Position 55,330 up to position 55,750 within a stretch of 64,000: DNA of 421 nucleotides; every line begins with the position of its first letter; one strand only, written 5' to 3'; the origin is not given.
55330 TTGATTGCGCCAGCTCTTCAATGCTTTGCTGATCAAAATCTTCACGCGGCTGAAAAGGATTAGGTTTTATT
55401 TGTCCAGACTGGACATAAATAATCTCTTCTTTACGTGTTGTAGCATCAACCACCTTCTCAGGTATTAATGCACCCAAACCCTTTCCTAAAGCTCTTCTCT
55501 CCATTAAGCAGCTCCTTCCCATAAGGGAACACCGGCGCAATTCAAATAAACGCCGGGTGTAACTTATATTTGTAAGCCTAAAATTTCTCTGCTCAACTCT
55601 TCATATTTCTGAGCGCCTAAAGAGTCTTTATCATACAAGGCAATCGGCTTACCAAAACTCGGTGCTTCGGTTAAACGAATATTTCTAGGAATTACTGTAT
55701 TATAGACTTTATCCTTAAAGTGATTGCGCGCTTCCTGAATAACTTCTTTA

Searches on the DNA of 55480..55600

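Call 73: search_rna_families(source=window, start=55480, end=55600, threshold=evalue, max_evalue=10)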
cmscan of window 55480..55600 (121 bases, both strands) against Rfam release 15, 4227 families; matches with E-value up to 10: 3.
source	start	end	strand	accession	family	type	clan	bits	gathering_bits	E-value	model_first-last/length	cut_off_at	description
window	55521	55596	-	RF02074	STnc240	Gene; sRNA;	-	15.3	55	5.4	1-77/77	no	Enterobacterial sRNA STnc240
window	55561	55585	-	RF03427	mir-1005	Gene; miRNA;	-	11.6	80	9.9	19-43/61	no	mir-1005 microRNA precursor family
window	55485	55507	-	RF02126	GHRLOS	Gene; lncRNA;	-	8.6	48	4.4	48-70/70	no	Ghrelin opposite strand RNA conserved region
